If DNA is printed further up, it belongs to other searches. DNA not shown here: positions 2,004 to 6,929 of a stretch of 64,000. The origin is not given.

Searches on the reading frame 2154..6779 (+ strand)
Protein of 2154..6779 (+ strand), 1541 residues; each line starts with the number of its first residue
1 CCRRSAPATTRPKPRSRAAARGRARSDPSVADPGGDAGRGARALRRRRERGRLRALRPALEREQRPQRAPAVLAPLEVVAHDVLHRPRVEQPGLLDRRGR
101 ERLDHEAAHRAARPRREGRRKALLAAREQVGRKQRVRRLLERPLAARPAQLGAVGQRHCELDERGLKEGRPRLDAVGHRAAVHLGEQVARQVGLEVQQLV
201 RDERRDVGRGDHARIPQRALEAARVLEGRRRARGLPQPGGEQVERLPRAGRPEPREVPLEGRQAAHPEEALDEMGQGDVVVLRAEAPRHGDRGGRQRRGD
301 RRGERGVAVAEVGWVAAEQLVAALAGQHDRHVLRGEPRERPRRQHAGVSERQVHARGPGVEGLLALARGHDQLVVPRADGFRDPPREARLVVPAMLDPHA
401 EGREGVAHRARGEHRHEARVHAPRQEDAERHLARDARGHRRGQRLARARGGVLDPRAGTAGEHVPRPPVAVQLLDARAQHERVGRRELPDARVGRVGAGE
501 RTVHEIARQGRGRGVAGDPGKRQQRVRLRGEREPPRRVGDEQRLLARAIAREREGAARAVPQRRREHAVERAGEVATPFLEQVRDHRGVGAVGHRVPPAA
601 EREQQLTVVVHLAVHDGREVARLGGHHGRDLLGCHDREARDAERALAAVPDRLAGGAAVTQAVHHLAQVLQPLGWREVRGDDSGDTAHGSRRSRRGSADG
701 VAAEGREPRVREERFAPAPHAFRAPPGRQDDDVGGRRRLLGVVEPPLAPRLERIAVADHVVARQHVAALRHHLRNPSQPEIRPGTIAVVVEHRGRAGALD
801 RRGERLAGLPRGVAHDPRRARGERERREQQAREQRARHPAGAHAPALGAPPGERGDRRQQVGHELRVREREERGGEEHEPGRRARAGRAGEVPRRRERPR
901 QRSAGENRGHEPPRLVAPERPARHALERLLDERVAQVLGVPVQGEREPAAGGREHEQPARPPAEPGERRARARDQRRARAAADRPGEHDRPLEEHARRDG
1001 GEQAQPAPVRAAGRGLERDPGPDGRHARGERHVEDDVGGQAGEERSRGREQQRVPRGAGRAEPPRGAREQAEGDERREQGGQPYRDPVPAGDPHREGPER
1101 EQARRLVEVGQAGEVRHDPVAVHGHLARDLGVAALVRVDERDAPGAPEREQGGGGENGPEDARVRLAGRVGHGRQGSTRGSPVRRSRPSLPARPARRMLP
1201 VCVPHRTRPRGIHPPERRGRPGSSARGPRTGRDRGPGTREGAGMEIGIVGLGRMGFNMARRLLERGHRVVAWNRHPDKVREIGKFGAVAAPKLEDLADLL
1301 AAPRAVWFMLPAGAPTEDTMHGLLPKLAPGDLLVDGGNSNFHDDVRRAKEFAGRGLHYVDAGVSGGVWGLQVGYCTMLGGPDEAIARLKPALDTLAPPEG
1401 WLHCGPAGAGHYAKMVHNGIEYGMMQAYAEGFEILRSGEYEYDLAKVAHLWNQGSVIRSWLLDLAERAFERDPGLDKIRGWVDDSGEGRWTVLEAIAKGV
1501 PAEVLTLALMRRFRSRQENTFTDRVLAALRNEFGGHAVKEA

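Call 73: search_protein_families(library=pfam, proteins=[window:2154-6779:+], max_evalue=0.0001)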
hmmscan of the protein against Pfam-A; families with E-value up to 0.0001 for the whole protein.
window:2154-6779:+ (1541 aa): 4 families
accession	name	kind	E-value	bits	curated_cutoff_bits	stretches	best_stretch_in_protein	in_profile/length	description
PF03446.21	NAD_binding_2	-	1.2e-39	136.3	21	1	1245-1396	1-153/161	NAD binding domain of 6-phosphogluconate dehydrogenase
PF00393.24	6PGD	-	5.5e-21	75.7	27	1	1410-1519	1-117/290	6-phosphogluconate dehydrogenase, C-terminal domain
PF02826.25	2-Hacid_dh_C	-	5e-07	29.7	25.1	1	1238-1320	31-109/178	D-isomer specific 2-hydroxyacid dehydrogenase, NAD binding domain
PF03807.23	F420_oxidored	-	2.8e-06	28.3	21.6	1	1246-1286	2-45/94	NADP oxidoreductase coenzyme F420-dependent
